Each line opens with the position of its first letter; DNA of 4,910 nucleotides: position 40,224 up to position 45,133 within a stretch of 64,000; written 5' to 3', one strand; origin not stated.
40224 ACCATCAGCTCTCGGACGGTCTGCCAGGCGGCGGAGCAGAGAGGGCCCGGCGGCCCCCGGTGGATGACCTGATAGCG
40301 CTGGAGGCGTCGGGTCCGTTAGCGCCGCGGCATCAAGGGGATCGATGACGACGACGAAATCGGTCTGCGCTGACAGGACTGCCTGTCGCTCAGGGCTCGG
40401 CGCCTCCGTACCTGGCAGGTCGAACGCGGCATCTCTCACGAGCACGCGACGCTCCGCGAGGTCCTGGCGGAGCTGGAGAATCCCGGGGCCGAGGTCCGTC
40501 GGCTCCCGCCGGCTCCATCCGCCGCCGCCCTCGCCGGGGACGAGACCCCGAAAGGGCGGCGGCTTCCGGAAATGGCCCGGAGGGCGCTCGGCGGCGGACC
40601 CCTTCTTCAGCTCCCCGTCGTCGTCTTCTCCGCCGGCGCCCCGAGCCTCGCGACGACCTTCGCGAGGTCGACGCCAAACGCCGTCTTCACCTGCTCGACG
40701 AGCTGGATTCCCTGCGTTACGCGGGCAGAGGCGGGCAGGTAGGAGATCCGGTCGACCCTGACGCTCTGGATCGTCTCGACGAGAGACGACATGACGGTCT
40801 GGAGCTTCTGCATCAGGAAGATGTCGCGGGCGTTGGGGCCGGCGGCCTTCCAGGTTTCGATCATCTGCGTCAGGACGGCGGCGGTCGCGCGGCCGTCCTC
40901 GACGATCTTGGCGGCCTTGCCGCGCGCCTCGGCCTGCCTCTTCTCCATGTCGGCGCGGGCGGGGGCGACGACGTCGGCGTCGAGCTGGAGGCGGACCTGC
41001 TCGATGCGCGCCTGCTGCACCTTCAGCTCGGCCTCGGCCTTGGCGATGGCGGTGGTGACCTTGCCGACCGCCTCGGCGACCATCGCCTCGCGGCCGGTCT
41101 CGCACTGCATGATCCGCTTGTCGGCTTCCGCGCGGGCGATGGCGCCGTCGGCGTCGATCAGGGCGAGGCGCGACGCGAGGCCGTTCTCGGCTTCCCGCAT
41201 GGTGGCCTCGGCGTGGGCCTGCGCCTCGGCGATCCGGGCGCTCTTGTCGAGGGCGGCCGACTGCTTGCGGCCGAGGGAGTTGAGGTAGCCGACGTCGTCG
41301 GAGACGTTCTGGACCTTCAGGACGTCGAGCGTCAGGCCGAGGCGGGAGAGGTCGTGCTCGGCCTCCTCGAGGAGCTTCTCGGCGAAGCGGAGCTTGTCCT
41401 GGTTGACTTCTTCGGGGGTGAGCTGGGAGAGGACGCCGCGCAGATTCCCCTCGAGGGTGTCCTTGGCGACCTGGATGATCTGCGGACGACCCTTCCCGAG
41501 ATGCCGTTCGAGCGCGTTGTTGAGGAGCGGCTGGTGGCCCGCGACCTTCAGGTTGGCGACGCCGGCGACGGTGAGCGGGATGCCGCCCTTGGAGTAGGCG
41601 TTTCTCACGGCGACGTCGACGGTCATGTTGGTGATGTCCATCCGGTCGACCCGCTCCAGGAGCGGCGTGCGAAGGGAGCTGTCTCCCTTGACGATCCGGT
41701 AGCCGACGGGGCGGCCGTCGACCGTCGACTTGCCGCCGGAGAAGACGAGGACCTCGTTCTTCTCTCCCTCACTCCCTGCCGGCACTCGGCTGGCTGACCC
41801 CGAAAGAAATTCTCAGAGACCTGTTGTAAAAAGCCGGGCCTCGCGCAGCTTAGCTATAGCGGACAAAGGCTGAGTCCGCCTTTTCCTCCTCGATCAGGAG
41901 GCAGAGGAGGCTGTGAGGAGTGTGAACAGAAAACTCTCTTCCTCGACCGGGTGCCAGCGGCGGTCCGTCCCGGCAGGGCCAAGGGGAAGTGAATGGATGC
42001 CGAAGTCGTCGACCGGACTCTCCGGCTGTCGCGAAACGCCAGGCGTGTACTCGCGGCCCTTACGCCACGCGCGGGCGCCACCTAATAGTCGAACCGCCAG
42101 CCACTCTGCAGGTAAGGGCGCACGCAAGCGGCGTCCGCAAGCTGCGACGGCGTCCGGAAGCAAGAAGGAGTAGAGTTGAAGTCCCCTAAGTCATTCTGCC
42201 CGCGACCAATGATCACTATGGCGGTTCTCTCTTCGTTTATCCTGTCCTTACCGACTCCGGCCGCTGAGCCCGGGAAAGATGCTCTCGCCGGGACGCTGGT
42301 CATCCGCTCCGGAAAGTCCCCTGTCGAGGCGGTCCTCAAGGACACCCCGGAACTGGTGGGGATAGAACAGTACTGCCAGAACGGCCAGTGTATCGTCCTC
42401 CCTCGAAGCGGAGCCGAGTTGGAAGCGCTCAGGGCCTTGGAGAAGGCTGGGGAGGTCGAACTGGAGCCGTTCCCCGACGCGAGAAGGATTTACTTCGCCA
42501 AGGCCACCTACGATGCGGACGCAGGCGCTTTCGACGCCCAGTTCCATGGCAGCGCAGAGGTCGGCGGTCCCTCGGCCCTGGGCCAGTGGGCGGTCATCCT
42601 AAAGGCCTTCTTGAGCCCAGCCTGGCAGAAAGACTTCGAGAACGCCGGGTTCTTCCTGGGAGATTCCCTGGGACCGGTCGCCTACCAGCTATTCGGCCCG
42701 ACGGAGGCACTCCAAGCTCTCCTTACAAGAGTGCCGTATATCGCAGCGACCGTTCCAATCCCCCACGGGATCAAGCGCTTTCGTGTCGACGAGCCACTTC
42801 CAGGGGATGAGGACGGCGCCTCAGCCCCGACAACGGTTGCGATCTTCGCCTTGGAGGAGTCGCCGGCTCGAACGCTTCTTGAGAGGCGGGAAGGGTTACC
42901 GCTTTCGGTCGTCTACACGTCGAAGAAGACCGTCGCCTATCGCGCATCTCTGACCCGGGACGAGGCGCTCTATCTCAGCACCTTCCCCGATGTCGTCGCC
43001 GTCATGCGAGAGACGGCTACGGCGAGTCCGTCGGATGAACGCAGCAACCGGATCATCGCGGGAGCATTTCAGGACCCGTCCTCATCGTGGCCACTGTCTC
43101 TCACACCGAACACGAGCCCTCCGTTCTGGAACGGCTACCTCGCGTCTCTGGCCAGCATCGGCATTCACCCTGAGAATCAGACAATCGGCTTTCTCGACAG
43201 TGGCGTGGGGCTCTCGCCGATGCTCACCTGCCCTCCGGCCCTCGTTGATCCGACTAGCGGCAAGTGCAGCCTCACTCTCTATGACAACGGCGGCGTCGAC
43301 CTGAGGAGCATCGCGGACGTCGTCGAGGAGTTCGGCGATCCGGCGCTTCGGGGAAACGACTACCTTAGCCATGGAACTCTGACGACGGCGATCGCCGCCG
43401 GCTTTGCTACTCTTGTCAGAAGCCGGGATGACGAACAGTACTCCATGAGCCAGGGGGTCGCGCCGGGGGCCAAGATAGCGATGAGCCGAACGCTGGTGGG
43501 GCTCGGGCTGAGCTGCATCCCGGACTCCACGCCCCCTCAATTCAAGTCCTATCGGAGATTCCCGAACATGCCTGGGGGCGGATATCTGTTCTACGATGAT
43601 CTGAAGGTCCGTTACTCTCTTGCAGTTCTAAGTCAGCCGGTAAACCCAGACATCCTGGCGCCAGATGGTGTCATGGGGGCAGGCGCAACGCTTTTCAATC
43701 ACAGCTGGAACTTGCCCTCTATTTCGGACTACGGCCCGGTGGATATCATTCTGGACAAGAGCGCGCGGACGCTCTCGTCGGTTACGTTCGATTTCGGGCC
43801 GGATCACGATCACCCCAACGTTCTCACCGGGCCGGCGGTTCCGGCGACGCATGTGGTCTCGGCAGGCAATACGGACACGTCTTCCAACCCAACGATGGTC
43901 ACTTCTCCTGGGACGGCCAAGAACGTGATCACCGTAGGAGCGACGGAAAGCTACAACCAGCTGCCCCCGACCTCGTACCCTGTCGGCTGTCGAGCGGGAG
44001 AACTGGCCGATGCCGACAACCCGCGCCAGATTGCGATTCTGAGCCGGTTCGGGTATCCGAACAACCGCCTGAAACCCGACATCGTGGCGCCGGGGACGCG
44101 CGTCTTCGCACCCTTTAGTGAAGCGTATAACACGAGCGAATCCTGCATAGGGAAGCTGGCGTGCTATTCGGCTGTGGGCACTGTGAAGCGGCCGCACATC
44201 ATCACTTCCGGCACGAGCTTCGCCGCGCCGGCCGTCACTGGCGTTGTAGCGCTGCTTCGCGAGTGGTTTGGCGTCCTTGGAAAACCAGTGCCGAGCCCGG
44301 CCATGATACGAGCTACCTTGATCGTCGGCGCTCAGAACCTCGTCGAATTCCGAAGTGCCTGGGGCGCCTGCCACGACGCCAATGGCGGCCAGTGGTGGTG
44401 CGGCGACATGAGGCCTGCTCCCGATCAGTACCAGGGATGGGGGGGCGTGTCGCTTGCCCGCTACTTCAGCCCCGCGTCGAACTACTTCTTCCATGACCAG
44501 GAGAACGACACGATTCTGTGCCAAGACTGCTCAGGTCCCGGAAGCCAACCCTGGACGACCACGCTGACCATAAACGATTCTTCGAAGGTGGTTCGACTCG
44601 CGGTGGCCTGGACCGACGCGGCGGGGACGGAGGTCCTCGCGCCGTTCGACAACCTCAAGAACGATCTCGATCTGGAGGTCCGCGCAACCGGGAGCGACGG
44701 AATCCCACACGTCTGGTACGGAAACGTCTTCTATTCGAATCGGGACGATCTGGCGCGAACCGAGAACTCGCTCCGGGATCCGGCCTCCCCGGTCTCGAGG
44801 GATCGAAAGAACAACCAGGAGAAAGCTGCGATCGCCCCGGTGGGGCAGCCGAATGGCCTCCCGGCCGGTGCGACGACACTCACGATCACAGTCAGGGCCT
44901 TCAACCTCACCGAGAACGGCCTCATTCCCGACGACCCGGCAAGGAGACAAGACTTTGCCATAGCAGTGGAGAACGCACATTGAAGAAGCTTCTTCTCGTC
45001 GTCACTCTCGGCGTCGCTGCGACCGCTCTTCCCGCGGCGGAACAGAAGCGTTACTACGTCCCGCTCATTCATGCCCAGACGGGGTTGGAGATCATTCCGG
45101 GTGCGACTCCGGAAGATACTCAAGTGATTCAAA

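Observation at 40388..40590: Displaced, stop-less copy of the pfa3 3' end, 15.5 kb downstream of pfa3, fused tail-to-tail to the flotillin repeat; a second nested 'gene-end' duplication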

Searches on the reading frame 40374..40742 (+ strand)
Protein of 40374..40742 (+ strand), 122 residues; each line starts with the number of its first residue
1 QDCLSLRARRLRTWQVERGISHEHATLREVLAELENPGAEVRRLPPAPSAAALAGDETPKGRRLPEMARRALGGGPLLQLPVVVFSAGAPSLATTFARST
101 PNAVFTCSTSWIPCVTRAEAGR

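Call 10: search_protein_families(library=pfam, proteins=[window:40374-40742:+])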
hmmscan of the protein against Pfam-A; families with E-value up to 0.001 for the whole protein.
window:40374-40742:+ (122 aa): 0 families

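Call 33: search_protein_families(library=ncbifam, proteins=[window:40374-40742:+], max_evalue=0.01)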
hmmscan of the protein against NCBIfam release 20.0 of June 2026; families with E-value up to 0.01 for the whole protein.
window:40374-40742:+ (122 aa): 0 families

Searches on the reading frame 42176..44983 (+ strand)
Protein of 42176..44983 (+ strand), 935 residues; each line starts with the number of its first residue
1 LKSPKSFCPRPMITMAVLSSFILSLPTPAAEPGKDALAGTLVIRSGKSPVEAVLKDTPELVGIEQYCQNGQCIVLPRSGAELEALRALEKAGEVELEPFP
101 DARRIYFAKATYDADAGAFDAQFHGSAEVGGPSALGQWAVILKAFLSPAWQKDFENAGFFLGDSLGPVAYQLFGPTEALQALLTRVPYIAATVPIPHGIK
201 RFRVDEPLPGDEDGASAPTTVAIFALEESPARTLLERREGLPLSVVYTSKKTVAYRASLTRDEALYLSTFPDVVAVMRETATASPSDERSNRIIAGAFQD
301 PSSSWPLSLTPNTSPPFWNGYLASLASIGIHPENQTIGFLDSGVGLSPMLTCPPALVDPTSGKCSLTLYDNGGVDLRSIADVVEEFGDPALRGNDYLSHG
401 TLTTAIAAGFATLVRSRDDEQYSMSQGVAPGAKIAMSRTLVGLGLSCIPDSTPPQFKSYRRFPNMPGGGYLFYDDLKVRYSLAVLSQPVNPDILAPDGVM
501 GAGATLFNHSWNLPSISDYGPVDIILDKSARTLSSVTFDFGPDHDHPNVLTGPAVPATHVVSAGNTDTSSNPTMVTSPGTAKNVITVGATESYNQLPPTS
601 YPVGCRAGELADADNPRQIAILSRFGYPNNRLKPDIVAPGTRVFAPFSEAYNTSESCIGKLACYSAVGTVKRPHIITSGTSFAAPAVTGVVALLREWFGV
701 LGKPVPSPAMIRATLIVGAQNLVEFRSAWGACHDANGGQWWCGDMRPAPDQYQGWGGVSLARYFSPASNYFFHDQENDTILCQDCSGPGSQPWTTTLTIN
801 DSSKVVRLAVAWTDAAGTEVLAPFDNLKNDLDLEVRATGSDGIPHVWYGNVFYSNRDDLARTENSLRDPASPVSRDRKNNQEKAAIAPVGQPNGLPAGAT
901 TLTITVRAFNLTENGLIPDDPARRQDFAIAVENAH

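Call 10: search_protein_families(library=pfam, proteins=[window:42176-44983:+])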
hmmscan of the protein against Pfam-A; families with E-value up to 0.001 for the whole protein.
window:42176-44983:+ (935 aa): 1 family
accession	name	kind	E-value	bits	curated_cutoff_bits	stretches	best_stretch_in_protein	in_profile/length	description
PF00082.27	Peptidase_S8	-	2.9e-24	86.3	21.8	1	386-722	43-276/288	Subtilase family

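Call 33: search_protein_families(library=ncbifam, proteins=[window:42176-44983:+], max_evalue=0.01)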
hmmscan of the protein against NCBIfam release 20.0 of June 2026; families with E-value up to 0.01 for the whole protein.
window:42176-44983:+ (935 aa): 2 families
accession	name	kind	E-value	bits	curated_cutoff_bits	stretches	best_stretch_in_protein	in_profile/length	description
TIGR03921.1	T7SS_mycosin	equivalog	5.7e-07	29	278.75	1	660-698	221-247/353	type VII secretion-associated serine protease mycosin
NF040809.1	germ_prot_CspBA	exception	0.0047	14.6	1250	0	678-698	456-476/1099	bifunctional germination protease/germinant receptor pseudoprotease CspBA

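Call 34: search_protein_families(library=phrogs, proteins=[window:42176-44983:+], max_evalue=0.01)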
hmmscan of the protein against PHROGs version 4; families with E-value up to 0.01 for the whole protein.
window:42176-44983:+ (935 aa): 2 families
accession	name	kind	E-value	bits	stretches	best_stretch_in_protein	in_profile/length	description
phrog_3677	-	other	6.4e-13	48.4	1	560-703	724-816/1125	protease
phrog_3964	-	unknown function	8.2e-13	48.6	1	560-760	413-570/779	-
